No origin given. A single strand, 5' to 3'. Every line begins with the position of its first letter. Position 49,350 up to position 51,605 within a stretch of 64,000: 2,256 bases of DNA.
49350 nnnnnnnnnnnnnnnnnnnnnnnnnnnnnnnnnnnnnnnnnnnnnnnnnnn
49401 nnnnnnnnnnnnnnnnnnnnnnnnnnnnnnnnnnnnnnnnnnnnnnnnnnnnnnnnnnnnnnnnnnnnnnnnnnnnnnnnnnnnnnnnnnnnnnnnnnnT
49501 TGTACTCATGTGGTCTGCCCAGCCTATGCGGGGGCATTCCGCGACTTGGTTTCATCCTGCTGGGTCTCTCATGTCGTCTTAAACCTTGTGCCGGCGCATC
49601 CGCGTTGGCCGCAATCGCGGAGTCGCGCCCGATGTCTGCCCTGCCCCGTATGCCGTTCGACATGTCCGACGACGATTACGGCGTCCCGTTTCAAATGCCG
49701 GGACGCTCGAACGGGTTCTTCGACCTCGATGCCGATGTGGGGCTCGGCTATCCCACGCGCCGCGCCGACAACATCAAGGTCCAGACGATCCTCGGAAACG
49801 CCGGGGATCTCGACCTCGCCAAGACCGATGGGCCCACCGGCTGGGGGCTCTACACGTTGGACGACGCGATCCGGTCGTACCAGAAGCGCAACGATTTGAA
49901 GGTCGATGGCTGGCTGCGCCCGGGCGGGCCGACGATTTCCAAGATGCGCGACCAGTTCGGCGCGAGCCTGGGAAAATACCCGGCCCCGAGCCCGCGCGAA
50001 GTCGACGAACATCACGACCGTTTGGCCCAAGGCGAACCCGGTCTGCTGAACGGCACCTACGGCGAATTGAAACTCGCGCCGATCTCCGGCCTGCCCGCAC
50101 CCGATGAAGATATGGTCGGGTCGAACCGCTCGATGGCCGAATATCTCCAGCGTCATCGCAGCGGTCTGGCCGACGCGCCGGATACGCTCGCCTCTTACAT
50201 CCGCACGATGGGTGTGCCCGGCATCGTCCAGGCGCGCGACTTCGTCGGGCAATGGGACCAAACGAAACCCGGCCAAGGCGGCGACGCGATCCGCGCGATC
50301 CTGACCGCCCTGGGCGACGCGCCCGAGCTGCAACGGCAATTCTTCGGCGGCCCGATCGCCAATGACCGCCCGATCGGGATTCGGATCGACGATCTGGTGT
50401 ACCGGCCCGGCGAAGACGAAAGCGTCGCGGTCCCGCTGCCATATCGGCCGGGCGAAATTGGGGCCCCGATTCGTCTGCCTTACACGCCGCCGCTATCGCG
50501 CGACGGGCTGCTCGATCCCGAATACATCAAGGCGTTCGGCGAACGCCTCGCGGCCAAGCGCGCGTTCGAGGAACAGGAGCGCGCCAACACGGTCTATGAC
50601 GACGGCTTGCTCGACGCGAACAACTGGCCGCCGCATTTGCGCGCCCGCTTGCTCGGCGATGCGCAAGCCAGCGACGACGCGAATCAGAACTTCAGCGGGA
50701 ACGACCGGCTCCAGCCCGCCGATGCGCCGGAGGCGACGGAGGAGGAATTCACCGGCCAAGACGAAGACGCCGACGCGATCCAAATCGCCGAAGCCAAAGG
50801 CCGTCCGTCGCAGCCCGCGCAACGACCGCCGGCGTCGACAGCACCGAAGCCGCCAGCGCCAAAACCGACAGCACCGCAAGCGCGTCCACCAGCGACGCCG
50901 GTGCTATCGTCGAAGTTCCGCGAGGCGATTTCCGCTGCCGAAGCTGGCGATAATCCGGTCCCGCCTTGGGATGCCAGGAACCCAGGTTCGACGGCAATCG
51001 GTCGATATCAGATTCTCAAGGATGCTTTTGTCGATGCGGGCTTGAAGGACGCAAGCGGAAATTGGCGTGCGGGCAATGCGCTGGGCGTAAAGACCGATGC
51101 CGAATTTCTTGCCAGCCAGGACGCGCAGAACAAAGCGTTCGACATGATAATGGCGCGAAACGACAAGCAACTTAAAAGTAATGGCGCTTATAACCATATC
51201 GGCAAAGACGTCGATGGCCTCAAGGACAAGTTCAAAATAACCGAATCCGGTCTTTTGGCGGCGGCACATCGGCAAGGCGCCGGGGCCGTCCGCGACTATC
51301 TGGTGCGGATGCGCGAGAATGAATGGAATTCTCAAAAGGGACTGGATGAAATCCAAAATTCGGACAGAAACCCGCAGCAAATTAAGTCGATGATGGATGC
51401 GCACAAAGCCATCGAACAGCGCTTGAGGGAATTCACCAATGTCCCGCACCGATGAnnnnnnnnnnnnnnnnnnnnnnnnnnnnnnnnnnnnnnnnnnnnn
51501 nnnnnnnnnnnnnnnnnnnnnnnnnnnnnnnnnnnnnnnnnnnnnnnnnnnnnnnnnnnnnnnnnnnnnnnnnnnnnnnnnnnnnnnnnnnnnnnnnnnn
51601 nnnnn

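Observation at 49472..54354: Tandemly duplicated, diverged array of large cell-wall-enzyme-like genes each paired with a small exported Cys-containing gene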

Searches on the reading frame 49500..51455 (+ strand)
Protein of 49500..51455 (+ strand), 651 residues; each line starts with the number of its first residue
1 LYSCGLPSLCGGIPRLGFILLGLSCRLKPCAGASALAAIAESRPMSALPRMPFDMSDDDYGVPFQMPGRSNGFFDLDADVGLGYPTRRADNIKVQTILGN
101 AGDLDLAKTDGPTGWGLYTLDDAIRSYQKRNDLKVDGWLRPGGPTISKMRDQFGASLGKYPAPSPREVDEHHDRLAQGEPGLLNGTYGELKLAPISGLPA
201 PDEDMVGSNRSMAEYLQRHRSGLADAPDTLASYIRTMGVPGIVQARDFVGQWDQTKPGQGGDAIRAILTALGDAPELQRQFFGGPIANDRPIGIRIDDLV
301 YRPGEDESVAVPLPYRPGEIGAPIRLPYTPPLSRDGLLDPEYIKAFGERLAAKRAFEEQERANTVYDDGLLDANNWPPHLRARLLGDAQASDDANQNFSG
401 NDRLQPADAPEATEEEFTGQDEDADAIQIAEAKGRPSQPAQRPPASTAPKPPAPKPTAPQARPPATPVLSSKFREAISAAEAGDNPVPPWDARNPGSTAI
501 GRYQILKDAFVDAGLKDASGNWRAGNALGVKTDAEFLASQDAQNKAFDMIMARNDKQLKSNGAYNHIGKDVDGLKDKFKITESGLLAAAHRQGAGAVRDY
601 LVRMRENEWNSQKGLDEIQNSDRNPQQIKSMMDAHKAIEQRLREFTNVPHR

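Call 3: search_protein_families(library=pfam, proteins=[window:49500-51455:+], max_evalue=0.1)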
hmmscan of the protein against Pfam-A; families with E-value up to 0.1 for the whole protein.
window:49500-51455:+ (651 aa): 1 family
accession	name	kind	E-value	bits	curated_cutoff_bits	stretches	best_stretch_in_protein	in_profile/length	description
PF01471.23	PG_binding_1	-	0.0035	17.9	23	1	93-139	7-49/57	Putative peptidoglycan binding domain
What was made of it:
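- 49761..49970 (+): PG_binding_1-fold domain of large1 (aa ~44-113). Pfam PF01471, E 0.0035, below the curated cut-off (call 3).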

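Call 5: search_protein_families(library=phrogs, proteins=[window:49500-51455:+], max_evalue=0.1)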
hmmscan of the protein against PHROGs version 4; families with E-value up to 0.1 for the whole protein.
window:49500-51455:+ (651 aa): 0 families

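Call 6: search_protein_families(library=ncbifam, proteins=[window:49500-51455:+], max_evalue=0.1)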
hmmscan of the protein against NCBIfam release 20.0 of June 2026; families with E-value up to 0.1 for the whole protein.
window:49500-51455:+ (651 aa): 1 family
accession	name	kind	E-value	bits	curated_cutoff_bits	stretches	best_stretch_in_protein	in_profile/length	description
NF008975.0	PRK12323.1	equivalog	0.014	14.1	875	1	389-548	411-559/709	DNA polymerase III subunit gamma/tau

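Call 7: search_solved_structures(query=window:49500-51455:+, max_evalue=1, show_alignments=2)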
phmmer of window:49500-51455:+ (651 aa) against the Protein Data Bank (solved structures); distinct sequences matched with E-value up to 1: 0.

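Call 8: find_homologous_proteins(query=window:49632-51455:+, max_evalue=0.001)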
Query window:49632-51455:+ (607 aa): 32 proteins with E <= 0.001 among 8000 candidates.
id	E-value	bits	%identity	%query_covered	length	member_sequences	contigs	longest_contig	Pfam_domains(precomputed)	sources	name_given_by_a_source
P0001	0.0e+0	1381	100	100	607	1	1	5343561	-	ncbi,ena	-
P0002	0.0e+0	1201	89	98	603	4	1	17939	-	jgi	-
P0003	0.0e+0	1158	84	100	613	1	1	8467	-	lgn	-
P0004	0.0e+0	1071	79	100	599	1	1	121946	-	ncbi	-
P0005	0.0e+0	1015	84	87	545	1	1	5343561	-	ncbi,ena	-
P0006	5.3e-252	856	66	100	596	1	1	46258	-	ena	-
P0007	9.9e-243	826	93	65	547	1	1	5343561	PF01832.26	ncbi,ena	-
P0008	4.8e-226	771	82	71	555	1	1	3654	-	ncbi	-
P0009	8.0e-222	757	83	67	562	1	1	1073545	-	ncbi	-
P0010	7.8e-219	747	82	68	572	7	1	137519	-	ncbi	-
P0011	4.4e-214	731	81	66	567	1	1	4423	-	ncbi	-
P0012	5.9e-212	724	80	66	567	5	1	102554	-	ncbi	-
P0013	6.6e-208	711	79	67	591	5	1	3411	-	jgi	jgi:hypothetical protein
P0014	2.6e-199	682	76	67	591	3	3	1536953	-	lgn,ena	-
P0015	6.5e-198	678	83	58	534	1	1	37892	PF01832.26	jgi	-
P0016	1.5e-190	653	79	65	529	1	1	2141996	-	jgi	jgi:hypothetical protein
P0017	9.9e-188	644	76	63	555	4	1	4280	-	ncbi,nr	ncbi:MAG: BPSL0067 family protein [Alphaproteobacteria bacterium]|nr:BPSL0067 family protein [Alphap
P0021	2.0e-97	346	38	98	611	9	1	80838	-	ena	-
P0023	1.4e-82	297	44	57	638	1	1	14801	-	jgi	jgi:hypothetical protein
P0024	8.8e-61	225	49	36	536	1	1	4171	-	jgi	jgi:hypothetical protein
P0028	4.4e-59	219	47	41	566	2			-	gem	-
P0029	6.9e-59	218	49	37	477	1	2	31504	-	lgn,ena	-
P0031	9.3e-43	165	45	37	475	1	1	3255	-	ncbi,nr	ncbi:MAG: hypothetical protein HQL42_20875 [Alphaproteobacteria bacterium]|nr:hypothetical protein [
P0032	2.1e-40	157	42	39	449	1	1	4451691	PF01832.26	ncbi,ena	-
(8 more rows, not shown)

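Call 10: find_encoding_contigs(protein=P0001, flank=10000, max_places=3)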
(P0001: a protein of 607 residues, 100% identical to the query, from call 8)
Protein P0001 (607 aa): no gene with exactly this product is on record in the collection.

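Call 11: find_encoding_contigs(protein=P0007, flank=10000, max_places=3)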
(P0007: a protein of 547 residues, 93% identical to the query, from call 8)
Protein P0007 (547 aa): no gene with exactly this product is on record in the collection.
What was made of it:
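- Tried and rejected: Exact-sequence look-up of P0001 and P0007 in the contig index found nothing, so the position of the third paralogue in this genome is unknown (calls 10, 11).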

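Call 18: search_protein_families(library=pfam, proteins=[P0007, P0017, P0010, P0013, P0014, P0016, P0024, P0028, P0029, P0031], max_evalue=0.01)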
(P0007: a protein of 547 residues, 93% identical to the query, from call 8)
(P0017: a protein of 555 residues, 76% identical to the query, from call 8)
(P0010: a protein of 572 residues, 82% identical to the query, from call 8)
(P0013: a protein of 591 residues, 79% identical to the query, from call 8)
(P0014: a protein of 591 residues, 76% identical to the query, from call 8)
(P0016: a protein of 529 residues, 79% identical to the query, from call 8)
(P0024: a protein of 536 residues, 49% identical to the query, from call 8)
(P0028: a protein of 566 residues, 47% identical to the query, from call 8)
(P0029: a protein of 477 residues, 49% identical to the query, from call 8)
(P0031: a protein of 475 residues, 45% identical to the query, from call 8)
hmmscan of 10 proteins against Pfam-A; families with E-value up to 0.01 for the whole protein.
P0007 (547 aa): 2 families
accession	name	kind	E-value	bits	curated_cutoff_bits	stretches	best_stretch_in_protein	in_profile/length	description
PF01832.25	Glucosaminidase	-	1.4e-05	26.2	30.2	1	409-490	3-81/123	Mannosyl-glycoprotein endo-beta-N-acetylglucosaminidase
PF01471.23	PG_binding_1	-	0.0017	19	23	1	49-95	7-49/57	Putative peptidoglycan binding domain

P0017 (555 aa): 1 family
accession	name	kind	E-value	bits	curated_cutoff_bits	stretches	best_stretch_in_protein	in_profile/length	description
PF01471.23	PG_binding_1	-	0.0029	18.2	23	0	28-74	7-49/57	Putative peptidoglycan binding domain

P0010 (572 aa): 2 families
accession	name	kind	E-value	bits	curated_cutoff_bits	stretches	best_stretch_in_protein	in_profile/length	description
PF01832.25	Glucosaminidase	-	0.00046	21.3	30.2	1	424-491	4-73/123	Mannosyl-glycoprotein endo-beta-N-acetylglucosaminidase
PF01471.23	PG_binding_1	-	0.004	17.7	23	1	54-100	7-49/57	Putative peptidoglycan binding domain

P0013 (591 aa): 1 family
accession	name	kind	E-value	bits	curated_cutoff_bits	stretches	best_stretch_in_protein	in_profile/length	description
PF01471.23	PG_binding_1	-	0.0002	21.9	23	0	49-95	7-49/57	Putative peptidoglycan binding domain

P0014 (591 aa): 1 family
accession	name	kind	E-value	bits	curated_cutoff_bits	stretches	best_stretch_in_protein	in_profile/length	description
PF01471.23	PG_binding_1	-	0.00068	20.2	23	1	49-95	7-49/57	Putative peptidoglycan binding domain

P0016 (529 aa): 0 families

P0024 (536 aa): 1 family
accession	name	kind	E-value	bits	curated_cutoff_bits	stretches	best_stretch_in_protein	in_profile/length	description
PF01471.23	PG_binding_1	-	0.0014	19.2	23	1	34-83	4-49/57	Putative peptidoglycan binding domain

P0028 (566 aa): 1 family
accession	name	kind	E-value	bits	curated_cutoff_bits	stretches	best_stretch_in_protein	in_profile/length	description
PF01471.23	PG_binding_1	-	0.00067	20.2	23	1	58-86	21-49/57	Putative peptidoglycan binding domain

P0029 (477 aa): 1 family
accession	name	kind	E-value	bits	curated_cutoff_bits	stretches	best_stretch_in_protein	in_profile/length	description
PF01471.23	PG_binding_1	-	0.00075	20.1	23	1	35-86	2-49/57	Putative peptidoglycan binding domain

P0031 (475 aa): 2 families
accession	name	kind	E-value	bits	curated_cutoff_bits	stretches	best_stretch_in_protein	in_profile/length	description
PF01471.23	PG_binding_1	-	6.3e-05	23.5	23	1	38-88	2-48/57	Putative peptidoglycan binding domain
PF08614.16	ATG16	-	0.0089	16.7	33.7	1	272-372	38-149/200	Autophagy protein 16 (ATG16)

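Call 19: search_protein_families(library=ncbifam, proteins=[P0007, P0017, P0010, P0013, P0014, P0016, P0024, P0028, P0029, P0031], max_evalue=0.01)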
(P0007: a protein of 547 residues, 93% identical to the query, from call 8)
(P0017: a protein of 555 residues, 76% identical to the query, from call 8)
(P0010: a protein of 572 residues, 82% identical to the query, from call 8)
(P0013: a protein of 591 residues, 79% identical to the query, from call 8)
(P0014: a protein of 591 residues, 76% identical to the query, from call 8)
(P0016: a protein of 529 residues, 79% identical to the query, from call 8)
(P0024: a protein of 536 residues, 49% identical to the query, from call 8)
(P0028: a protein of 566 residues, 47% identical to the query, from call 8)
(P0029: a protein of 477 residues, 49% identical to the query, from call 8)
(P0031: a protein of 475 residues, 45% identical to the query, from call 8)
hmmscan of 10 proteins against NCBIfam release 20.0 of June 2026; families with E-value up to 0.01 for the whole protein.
P0007 (547 aa): 0 families

P0017 (555 aa): 1 family
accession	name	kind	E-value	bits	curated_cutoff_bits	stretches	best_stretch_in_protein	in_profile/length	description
NF033857.1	BPSL0067_fam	subfamily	1.3e-13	51.2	27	1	428-535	5-94/115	BPSL0067 family protein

P0010 (572 aa): 0 families

P0013 (591 aa): 1 family
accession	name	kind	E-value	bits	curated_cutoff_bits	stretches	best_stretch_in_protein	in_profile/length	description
NF033857.1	BPSL0067_fam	subfamily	3.1e-15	56.5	27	1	466-567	6-92/115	BPSL0067 family protein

P0014 (591 aa): 1 family
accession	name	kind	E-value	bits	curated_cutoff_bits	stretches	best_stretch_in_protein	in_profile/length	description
NF033857.1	BPSL0067_fam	subfamily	7.7e-15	55.2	27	1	465-568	6-94/115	BPSL0067 family protein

P0016 (529 aa): 1 family
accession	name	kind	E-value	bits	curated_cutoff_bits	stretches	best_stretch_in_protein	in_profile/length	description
NF033857.1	BPSL0067_fam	subfamily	8.3e-16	58.3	27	1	404-514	6-102/115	BPSL0067 family protein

P0024 (536 aa): 0 families

P0028 (566 aa): 1 family
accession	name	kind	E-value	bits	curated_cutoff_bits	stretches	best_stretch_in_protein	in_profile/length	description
TIGR02869.1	spore_SleB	equivalog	0.0073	16.2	236.5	0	33-88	11-62/201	spore cortex-lytic enzyme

P0029 (477 aa): 1 family
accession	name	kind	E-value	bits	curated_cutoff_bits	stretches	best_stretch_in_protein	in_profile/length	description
NF033857.1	BPSL0067_fam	subfamily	6.8e-15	55.3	27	1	351-440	5-81/115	BPSL0067 family protein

P0031 (475 aa): 4 families
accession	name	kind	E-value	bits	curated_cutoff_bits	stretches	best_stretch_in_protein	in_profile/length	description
NF033885.1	conj_TraP_IncI1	equivalog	0.00048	19.9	135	1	282-376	50-144/217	conjugal transfer protein TraP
TIGR02869.1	spore_SleB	equivalog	0.0011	18.9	236.5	1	37-92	12-63/201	spore cortex-lytic enzyme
NF038218.1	IcmG_DotF_IVB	equivalog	0.0022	17.7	200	1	277-375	77-174/266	type IVB secretion system protein IcmG/DotF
NF052336.1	PdgHdaseHSB100310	equivalog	0.0036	16.7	500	1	38-92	191-241/316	peptidoglycan hydrolase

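Call 22: search_solved_structures(query=P0017, max_evalue=1, show_alignments=1)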
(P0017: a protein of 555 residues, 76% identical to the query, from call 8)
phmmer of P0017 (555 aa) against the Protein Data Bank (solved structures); distinct sequences matched with E-value up to 1: 1.
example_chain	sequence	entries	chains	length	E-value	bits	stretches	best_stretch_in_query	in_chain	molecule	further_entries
6win_A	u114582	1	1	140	0.00087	21.5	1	425-521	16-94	Type 6 secretion amidase effector 2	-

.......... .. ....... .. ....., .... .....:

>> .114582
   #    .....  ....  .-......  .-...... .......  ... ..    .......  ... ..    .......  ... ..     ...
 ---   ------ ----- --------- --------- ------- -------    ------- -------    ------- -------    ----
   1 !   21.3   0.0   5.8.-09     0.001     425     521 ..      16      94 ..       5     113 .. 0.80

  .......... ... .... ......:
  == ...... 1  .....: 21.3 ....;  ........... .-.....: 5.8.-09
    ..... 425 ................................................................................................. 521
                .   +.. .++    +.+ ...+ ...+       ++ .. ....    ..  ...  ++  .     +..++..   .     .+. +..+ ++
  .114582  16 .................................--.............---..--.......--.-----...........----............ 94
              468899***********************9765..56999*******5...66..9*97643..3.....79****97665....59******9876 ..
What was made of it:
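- Closest known: T6SS peptidoglycan-hydrolase effector/immunity pairs. Same: Paralogues of this family carry a true Tae2-like domain (calls 19, 22).
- Tae2 is a T6SS effector family (call 22).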

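Call 29: find_encoding_contigs(protein=P0032, flank=10000, max_places=2)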
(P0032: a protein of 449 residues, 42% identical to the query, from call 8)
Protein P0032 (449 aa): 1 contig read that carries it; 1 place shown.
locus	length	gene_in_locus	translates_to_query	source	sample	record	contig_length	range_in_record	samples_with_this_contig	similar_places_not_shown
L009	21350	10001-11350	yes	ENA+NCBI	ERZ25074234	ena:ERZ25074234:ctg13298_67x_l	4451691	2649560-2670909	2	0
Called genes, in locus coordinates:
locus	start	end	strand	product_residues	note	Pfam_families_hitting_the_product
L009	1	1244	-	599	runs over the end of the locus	PF02518:HATPase_c (weak), PF13589:HATPase_c_3, PF01119:DNA_mis_repair, PF08676:MutL_C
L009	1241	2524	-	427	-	PF00342:PGI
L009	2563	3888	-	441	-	PF05193:Peptidase_M16_C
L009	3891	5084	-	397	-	PF00675:Peptidase_M16, PF05193:Peptidase_M16_C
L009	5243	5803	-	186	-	PF11233:DUF3035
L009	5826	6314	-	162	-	PF01252:Peptidase_A8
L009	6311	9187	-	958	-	PF00133:tRNA-synt_1, PF01406:tRNA-synt_1e (faint), PF01921:tRNA-synt_1f (faint), PF09334:tRNA-synt_1g, PF13603:tRNA-synt_1_2 (faint), PF08264:Anticodon_1, PF06827:zf-FPG_IleRS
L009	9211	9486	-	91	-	PF26954:ACT_12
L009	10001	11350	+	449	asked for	PF01832:Glucosaminidase (weak)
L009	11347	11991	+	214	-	-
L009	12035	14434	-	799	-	PF01588:tRNA_bind, PF03483:B3_4, PF03484:B5, PF17759:tRNA_synthFbeta, PF03147:FDX-ACB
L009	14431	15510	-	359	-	PF02912:Phe_tRNA-synt_N, PF01409:tRNA-synt_2d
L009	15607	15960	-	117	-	PF00453:Ribosomal_L20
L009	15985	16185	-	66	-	PF01632:Ribosomal_L35p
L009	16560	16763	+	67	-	PF00313:CSD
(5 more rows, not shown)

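Call 30: find_encoding_contigs(protein=P0021, flank=10000, max_places=2)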
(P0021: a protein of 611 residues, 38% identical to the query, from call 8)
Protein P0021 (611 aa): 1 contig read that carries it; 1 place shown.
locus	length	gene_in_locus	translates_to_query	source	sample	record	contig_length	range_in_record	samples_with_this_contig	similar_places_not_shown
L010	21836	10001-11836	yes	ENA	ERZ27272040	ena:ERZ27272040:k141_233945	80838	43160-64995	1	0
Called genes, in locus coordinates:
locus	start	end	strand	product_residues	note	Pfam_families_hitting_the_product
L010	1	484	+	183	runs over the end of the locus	PF20161:VpsR (faint), PF00072:Response_reg, PF02954:HTH_8 (weak)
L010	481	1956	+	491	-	-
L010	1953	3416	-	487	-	PF13727:CoA_binding_3, PF02397:Bac_transf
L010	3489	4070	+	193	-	-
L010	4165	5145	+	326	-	PF01073:3Beta_HSD, PF01370:Epimerase, PF02719:Polysacc_synt_2 (faint), PF04321:RmlD_sub_bind (weak), PF07993:NAD_binding_4 (faint), PF16363:GDP_Man_Dehyd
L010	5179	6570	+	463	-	PF02646:RmuC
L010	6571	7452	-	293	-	PF13714:PEP_mutase, PF00463:ICL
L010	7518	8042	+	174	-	PF01327:Pep_deformylase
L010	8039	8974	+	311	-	PF00551:Formyl_trans_N, PF02911:Formyl_trans_C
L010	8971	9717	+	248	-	PF01416:PseudoU_synth_1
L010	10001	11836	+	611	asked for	-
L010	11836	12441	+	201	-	-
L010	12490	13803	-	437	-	PF10098:DUF2336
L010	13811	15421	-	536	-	PF00989:PAS (weak), PF08448:PAS_4 (weak), PF00990:GGDEF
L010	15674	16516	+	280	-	PF14805:THDPS_N_2, PF25084:LbH_EIF2B (weak), PF00132:Hexapep (weak), PF14602:Hexapep_2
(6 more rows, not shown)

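Call 56: search_protein_families(library=pfam, alignment_id=A6, max_evalue=0.001)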
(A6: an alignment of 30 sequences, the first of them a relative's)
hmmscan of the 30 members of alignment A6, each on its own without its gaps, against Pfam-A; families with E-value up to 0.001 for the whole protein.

A. member 1, P0008 (555 aa): 0 families

B. families by the number of members that match (of 30 scanned): 6 families
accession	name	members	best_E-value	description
PF01471.23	PG_binding_1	23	2.6e-10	Putative peptidoglycan binding domain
PF22322.1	DUF6973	1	5.8e-21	Domain of unknown function (DUF6973)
PF18812.6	PBECR3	1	1.4e-13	phage-Barnase-EndoU-ColicinE5/D-RelE like nuclease3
PF01551.29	Peptidase_M23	1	7.9e-11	Peptidase family M23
PF18809.6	PBECR1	1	9.7e-08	phage-Barnase-EndoU-ColicinE5/D-RelE like nuclease1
PF01832.25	Glucosaminidase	1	1.4e-05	Mannosyl-glycoprotein endo-beta-N-acetylglucosaminidase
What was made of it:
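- Killing domains are both periplasm-acting and nucleases, as in S-pyocins and colicins (call 56). The same N-domain carries nuclease domains that have nothing to do with cell walls (call 56).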
